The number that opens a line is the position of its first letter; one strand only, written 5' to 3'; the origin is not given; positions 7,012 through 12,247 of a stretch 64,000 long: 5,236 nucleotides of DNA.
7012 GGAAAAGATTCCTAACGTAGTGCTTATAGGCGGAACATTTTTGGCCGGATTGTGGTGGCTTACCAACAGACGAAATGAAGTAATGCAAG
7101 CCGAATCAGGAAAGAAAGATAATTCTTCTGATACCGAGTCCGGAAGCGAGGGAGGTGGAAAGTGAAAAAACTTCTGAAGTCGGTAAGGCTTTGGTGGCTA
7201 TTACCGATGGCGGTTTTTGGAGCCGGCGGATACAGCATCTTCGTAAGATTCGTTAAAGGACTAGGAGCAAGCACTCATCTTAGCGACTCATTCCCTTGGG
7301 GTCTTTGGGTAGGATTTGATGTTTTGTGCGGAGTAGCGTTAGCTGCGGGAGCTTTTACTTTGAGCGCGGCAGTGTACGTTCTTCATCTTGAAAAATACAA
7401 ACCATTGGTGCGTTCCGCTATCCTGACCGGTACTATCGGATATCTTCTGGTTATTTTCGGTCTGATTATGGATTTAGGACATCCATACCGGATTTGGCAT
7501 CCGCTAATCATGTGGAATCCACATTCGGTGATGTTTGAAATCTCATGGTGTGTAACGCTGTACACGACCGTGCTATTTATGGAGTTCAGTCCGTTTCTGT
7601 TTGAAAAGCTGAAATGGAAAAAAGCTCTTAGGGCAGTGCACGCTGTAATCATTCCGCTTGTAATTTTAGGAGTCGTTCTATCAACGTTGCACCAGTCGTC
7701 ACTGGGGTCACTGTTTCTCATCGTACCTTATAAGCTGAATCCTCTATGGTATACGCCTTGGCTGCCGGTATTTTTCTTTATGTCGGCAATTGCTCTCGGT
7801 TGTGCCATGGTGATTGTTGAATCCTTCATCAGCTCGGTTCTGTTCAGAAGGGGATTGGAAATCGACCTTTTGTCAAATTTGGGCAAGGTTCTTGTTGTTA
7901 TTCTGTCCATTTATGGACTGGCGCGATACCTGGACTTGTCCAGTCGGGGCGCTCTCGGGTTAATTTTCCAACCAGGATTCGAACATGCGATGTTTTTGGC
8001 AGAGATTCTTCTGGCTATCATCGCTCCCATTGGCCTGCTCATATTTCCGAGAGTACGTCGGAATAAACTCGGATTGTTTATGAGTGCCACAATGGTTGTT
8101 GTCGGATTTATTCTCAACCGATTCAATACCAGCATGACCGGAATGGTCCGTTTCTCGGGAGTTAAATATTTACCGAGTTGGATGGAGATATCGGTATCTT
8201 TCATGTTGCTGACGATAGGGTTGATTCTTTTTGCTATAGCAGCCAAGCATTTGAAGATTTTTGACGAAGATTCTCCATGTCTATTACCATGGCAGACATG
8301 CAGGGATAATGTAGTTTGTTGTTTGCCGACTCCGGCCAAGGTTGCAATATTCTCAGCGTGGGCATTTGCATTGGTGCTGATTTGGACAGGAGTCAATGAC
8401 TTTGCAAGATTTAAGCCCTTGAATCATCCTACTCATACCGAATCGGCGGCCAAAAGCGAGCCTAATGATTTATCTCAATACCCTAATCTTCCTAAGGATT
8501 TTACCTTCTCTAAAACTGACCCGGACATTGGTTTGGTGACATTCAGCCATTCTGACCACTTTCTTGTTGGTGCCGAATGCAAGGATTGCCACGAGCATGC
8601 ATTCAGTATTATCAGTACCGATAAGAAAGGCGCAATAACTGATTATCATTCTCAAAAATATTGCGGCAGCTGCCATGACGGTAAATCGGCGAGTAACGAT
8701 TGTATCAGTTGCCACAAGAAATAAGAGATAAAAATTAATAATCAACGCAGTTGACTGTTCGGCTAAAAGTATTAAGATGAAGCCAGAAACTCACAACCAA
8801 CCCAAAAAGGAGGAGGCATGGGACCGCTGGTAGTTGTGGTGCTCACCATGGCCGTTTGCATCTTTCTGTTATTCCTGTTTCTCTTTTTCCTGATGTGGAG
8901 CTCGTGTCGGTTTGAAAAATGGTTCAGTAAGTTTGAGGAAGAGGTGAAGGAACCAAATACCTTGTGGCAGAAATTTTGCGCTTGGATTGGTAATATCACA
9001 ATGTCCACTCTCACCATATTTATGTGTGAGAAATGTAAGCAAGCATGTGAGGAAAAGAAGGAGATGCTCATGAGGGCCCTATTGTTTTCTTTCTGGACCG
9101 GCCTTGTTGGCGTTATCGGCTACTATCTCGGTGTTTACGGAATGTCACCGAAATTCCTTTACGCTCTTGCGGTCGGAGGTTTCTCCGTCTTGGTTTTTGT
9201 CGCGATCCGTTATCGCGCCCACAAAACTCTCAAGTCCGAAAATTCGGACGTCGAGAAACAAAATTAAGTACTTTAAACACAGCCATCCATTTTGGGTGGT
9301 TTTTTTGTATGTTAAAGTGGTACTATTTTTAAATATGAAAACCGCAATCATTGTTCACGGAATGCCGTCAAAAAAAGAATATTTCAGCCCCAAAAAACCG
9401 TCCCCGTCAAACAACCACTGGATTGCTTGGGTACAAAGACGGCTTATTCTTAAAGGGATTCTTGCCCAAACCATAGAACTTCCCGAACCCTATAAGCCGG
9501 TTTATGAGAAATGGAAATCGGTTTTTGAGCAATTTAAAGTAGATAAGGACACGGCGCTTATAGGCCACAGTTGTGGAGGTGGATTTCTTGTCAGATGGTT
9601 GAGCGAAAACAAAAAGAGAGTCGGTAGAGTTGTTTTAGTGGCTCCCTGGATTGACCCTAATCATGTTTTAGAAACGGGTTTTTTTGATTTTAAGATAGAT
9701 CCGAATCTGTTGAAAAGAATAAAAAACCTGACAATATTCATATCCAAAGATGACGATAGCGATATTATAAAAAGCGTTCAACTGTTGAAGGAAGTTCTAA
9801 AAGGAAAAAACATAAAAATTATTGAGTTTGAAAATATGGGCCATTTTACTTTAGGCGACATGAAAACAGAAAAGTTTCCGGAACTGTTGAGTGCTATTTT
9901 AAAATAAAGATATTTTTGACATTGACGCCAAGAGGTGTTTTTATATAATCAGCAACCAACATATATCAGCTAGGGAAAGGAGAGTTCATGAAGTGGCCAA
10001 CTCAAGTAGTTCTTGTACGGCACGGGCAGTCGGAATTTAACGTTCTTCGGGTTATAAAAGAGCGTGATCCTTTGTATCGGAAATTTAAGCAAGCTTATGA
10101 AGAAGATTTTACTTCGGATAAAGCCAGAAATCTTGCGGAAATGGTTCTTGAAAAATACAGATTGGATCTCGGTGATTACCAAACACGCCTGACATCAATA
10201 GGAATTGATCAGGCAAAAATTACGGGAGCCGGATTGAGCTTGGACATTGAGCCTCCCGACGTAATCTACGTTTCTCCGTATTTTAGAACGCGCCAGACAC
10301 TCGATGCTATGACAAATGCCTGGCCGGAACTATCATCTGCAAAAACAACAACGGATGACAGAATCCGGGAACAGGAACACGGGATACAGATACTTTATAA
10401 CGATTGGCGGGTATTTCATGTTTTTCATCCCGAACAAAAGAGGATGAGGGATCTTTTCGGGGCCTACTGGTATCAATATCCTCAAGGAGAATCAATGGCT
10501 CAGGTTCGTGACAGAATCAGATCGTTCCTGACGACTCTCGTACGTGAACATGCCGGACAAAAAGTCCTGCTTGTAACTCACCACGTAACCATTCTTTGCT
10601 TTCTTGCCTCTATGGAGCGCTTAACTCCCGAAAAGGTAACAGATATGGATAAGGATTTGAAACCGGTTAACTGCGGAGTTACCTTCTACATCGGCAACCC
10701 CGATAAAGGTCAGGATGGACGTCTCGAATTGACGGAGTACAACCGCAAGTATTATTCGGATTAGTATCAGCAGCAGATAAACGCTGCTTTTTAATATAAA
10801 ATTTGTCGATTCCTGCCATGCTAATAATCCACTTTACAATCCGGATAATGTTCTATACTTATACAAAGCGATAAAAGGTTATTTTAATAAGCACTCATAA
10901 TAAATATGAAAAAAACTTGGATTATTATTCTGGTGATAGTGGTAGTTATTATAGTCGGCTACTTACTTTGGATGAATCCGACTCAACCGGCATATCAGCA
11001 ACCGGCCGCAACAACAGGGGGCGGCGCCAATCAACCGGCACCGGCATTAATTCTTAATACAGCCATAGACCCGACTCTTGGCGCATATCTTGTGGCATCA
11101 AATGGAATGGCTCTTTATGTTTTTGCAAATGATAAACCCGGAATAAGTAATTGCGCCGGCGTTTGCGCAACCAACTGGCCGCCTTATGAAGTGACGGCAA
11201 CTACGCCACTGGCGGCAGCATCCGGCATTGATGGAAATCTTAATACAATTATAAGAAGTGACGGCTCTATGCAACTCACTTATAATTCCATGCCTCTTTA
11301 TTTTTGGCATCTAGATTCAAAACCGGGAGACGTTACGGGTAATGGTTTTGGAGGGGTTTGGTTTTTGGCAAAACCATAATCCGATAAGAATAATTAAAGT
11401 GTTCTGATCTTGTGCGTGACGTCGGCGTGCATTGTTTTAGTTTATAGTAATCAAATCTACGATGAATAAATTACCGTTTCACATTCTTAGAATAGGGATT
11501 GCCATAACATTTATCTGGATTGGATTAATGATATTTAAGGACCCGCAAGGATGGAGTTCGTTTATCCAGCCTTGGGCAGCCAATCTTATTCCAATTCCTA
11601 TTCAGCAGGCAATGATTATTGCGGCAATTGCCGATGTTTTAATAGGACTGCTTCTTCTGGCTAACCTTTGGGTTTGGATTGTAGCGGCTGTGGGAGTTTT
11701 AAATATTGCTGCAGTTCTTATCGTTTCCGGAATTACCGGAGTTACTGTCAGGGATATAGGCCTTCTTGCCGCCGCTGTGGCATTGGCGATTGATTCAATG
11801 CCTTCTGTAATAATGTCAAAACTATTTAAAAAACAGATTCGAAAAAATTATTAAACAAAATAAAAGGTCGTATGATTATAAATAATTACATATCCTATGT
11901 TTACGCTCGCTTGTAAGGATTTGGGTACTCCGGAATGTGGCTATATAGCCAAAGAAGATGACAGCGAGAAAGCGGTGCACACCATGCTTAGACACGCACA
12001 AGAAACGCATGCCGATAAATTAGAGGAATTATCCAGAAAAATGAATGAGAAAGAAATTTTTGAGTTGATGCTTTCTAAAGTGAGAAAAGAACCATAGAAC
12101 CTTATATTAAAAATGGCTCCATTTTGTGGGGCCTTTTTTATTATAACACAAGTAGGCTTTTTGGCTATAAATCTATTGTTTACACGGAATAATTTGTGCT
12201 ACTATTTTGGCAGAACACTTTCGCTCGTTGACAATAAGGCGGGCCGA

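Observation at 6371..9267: Membrane electron-transfer module: 4x[4Fe-4S] subunit + NrfD-like subunit fused to a tri-CxxCH domain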

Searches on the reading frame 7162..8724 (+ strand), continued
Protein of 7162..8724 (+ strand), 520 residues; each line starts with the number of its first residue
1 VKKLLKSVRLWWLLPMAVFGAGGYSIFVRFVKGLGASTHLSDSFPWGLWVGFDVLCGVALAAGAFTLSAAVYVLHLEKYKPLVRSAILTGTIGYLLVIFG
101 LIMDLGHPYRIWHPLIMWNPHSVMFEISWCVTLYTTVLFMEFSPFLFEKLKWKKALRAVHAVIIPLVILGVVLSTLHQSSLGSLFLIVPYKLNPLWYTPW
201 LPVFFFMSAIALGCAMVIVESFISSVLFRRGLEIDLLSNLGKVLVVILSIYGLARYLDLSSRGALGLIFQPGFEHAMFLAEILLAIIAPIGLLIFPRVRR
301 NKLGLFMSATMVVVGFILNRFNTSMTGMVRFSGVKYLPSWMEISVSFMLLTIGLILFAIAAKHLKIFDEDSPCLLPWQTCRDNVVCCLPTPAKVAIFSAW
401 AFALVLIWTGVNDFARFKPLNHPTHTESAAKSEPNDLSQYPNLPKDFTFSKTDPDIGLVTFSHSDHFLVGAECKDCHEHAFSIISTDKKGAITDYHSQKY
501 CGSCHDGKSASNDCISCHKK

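Call 51: fold_search(model_id=the predicted structure, library=pdb)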
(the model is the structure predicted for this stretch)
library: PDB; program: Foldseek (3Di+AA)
matches with E <= 10: 288; with E <= 0.001: 7
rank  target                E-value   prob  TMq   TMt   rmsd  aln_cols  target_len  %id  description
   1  6btm_C                7.0e-08  1.00  0.58  0.65  12.2       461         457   14  Structure of Alternative Complex III from Flavobacterium johnsoniae (Wild Type) (released 2018-05-09)
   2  8k9e_C                2.2e-07  1.00  0.57  0.65  12.9       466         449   15  Cryo-EM structure of the photosynthetic alternative complex III from Chloroflexus aurantiacus at 3.3 angstrom (released 2024-03-06)
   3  6lod_C                5.6e-07  1.00  0.57  0.64  12.9       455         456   17  Cryo-EM structure of the air-oxidized photosynthetic alternative complex III from Roseiflexus castenholzii (released 2020-11-04)
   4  6f0k_C                1.4e-06  1.00  0.53  0.61   5.9       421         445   18  Alternative complex III (released 2018-05-09)
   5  6lod_F                2.1e-05  1.00  0.46  0.57   8.8       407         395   17  Cryo-EM structure of the air-oxidized photosynthetic alternative complex III from Roseiflexus castenholzii (released 2020-11-04)
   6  8k9e_F                3.7e-05  1.00  0.45  0.57   7.5       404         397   15  Cryo-EM structure of the photosynthetic alternative complex III from Chloroflexus aurantiacus at 3.3 angstrom (released 2024-03-06)
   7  9ilt_F                2.2e-04  1.00  0.44  0.56   9.3       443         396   16  Crystal structure of alternative complex III from Chloroflexus aurantiacus (released 2025-03-19)
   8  6btm_F                1.4e-03  1.00  0.43  0.54   9.0       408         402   14  Structure of Alternative Complex III from Flavobacterium johnsoniae (Wild Type) (released 2018-05-09)
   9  9r2g_D                1.3e-02  1.00  0.29  0.42  10.1       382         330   14  Cytochrome bd II oxidase qOR-2 type from Mycobacterium smegmatis (released 2026-03-04)
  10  8b4o_A                2.6e-02  0.96  0.27  0.30  21.8       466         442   12  Cryo-EM structure of cytochrome bd oxidase from C. glutamicum (released 2022-12-28)
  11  6rx4_A                3.5e-02  0.94  0.27  0.29  27.1       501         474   12  THE STRUCTURE OF BD OXIDASE FROM ESCHERICHIA COLI (released 2019-11-20)
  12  5oxk                  4.5e-02  0.21  0.11  0.12  23.1       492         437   13  PepTSt in complex with dipeptide Ala-Gln (released 2018-02-21)
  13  7ac6_A                4.7e-02  0.33  0.13  0.15  22.1       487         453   12  Structure of sponge-phase grown PepTst2 collected by rotation serial crystallography on a COC membrane at a synchrotro (released 2021-09-01)
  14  9ugu                  4.9e-02  0.38  0.14  0.16  20.0       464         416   12  Cryo-EM Structure of Apo-G6PT1 (released 2026-01-07)
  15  6g9x_B                5.5e-02  0.33  0.13  0.16  20.6       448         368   14  Crystal structure of a MFS transporter at 2.54 Angstroem resolution (released 2019-07-03)
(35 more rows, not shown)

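Call 72: search_protein_families(library=pfam, proteins=[L091:11660-13012:-, L004:20207-21454:+], max_evalue=0.01)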
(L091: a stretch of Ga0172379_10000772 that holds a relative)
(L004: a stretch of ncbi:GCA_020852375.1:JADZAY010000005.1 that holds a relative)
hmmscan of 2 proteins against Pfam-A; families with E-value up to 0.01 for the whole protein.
L091:11660-13012:- (450 aa): 5 families
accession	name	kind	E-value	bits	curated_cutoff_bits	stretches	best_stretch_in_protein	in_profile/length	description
PF00175.26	NAD_binding_1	-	2.7e-17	63.8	22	1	330-430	1-108/109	Oxidoreductase NAD-binding domain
PF01794.25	Ferric_reduct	-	2.9e-16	60.1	28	1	58-180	1-120/121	Ferric reductase like transmembrane component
PF08022.18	FAD_binding_8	-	3.4e-07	30.8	22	1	235-302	12-80/109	FAD-binding domain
PF08030.17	NAD_binding_6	-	0.0001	22.8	22.2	1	327-393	3-79/156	Ferric reductase NAD binding domain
PF00970.30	FAD_binding_6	-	0.0018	19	21.1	1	247-318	23-97/99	Oxidoreductase FAD-binding domain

L004:20207-21454:+ (415 aa): 5 families
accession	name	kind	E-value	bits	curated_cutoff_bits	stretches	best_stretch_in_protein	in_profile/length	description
PF07992.20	Pyr_redox_2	-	1.7e-48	166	26.1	1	7-327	2-290/291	Pyridine nucleotide-disulphide oxidoreductase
PF00070.33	Pyr_redox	-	2.1e-11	44.6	22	1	162-248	1-71/82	Pyridine nucleotide-disulphide oxidoreductase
PF22366.1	NDH2_C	-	4.6e-08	33.5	27.7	1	353-411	3-62/62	NDH2 C-terminal domain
PF13454.12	NAD_binding_9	-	0.00027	21.4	21.8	0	9-46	1-36/155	FAD-NAD(P)-binding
PF13738.12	Pyr_redox_3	-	0.0008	19.2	30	0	88-133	111-161/305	Pyridine nucleotide-disulphide oxidoreductase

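Call 78: find_homologous_proteins(query=L004:20207-21454:+, max_evalue=1e-20)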
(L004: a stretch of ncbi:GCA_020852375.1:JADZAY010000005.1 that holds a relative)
Query L004:20207-21454:+ (415 aa): 3036 proteins with E <= 1e-20 among 8000 candidates; the best 120 are listed.
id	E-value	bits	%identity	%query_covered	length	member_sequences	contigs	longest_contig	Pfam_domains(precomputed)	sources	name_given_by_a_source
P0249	2.5e-274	928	100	100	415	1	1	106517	PF07992.21,PF00070.34,PF22366.2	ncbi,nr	ncbi:MAG: NAD(P)/FAD-dependent oxidoreductase [Candidatus Yanofskybacteria bacterium]|nr:NAD(P)/FAD-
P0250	6.4e-202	689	76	100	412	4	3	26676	PF07992.21,PF00070.34,PF22366.2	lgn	-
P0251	2.4e-152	526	63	100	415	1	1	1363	PF07992.21,PF00070.34,PF13454.13,PF22366.2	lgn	-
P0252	1.7e-151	523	60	100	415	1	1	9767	PF07992.21,PF00070.34,PF22366.2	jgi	jgi:NADH dehydrogenase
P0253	2.1e-151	523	59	99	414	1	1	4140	PF07992.21,PF00070.34,PF22366.2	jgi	jgi:NADH:ubiquinone reductase (H+-translocating)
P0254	6.4e-136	472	58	99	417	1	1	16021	PF07992.21,PF00070.34,PF22366.2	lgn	-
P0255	3.2e-119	417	49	99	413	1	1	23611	PF07992.21,PF00070.34,PF13738.13,PF13454.13,PF22366.2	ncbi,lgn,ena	-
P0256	2.9e-118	414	48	99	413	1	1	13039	PF07992.21,PF00070.34,PF13738.13,PF13454.13,PF22366.2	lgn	-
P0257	4.5e-118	413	49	99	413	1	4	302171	PF07992.21,PF00070.34,PF22366.2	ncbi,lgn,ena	-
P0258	5.7e-116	406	46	99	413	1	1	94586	PF07992.21,PF00070.34,PF13738.13,PF22366.2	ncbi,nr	ncbi:NAD(P)/FAD-dependent oxidoreductase [Candidatus Peregrinibacteria bacterium]|nr:NAD(P)/FAD-depe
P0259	3.1e-115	404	48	99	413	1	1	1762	PF07992.21,PF00070.34,PF13738.13,PF22366.2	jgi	jgi:NADH dehydrogenase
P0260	8.4e-115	402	46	99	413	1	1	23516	PF07992.21,PF00070.34,PF22366.2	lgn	-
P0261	1.0e-114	402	49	99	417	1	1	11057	PF07992.21,PF00070.34,PF22366.2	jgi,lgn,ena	-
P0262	2.8e-114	400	47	99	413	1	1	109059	PF07992.21,PF00070.34,PF22366.2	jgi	jgi:NADH dehydrogenase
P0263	3.0e-113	397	46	99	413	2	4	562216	PF07992.21,PF00070.34,PF13738.13,PF13454.13,PF22366.2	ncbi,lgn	ncbi:MAG: NAD(P)/FAD-dependent oxidoreductase [Candidatus Paceibacterota bacterium]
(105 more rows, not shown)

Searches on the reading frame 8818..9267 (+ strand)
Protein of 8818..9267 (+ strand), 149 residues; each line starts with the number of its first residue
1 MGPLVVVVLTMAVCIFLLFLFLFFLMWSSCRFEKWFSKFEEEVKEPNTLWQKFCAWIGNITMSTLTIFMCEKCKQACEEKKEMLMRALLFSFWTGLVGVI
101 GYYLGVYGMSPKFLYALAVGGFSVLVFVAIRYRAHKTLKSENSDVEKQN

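Call 3: search_protein_families(library=pfam, proteins=[window:8818-9267:+], max_evalue=0.1)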
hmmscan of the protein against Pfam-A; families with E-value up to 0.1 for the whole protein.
window:8818-9267:+ (149 aa): 4 families
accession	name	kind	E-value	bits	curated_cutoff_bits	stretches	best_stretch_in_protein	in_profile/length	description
PF03595.22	SLAC1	-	8.3e-05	22.3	27.9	1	9-108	32-123/331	Voltage-dependent anion channel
PF25630.1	Phycodna_minor_capsid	-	0.0055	17.4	27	1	8-55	7-50/96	Phycodnaviridae minor capsid protein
PF07332.16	Phage_holin_3_6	-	0.045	14.2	28.4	0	91-142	50-98/116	Putative Actinobacterial Holin-X, holin superfamily III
PF14575.11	EphA2_TM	-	0.082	14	28.9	0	7-39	2-35/74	Ephrin type-A receptor 2 transmembrane domain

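Call 4: search_protein_families(library=ncbifam, proteins=[window:8818-9267:+], max_evalue=0.1)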
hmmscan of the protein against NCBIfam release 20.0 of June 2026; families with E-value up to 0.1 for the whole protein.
window:8818-9267:+ (149 aa): 2 families
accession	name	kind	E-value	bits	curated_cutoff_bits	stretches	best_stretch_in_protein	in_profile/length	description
NF047644.1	TsoY_fam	subfamily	0.0019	17.1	150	1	5-69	56-117/378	TsoY family (seleno)protein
NF009301.0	PRK12658.1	equivalog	0.019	14.8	156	0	119-144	82-108/125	Na+/H+ antiporter subunit C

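Call 73: search_protein_representatives(protein=window:8818-9267:+)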
Query: 149 residues. Proteins with E-value up to 0.001 (for the whole library): 2; up to 1e-10: 1; up to 1e-30: 1. The best 2 are listed.
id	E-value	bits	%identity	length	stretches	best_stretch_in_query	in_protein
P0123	3.8e-95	332.0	100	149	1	1-149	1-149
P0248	7.8e-04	35.6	30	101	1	5-103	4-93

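Call 75: find_encoding_contigs(protein=P0248, flank=6000, max_places=2)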
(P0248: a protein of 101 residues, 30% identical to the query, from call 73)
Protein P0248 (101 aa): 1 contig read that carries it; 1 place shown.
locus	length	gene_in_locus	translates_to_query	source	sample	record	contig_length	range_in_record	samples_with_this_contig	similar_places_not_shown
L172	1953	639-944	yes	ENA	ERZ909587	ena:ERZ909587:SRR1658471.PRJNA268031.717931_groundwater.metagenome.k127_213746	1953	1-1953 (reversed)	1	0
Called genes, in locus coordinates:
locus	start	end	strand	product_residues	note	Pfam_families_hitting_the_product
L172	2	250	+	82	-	?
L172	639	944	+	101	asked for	-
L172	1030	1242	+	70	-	-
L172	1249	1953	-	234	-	?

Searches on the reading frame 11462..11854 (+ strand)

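Call 72: search_protein_families(library=pfam, proteins=[window:11462-11854:+], max_evalue=0.01)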
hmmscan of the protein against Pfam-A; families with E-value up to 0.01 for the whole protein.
window:11462-11854:+ (130 aa): 1 family
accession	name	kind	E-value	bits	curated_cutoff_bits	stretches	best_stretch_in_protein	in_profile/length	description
PF07681.17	DoxX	-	6.5e-07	30.3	23.6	1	7-87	3-82/85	DoxX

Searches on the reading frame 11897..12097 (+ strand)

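Call 72: search_protein_families(library=pfam, proteins=[window:11897-12097:+], max_evalue=0.01)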
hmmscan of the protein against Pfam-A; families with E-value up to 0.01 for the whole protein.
window:11897-12097:+ (66 aa): 1 family
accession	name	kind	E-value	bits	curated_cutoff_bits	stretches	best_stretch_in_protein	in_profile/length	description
PF06348.16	DUF1059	-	0.0037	17.9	21.1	1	1-51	1-48/56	Protein of unknown function (DUF1059)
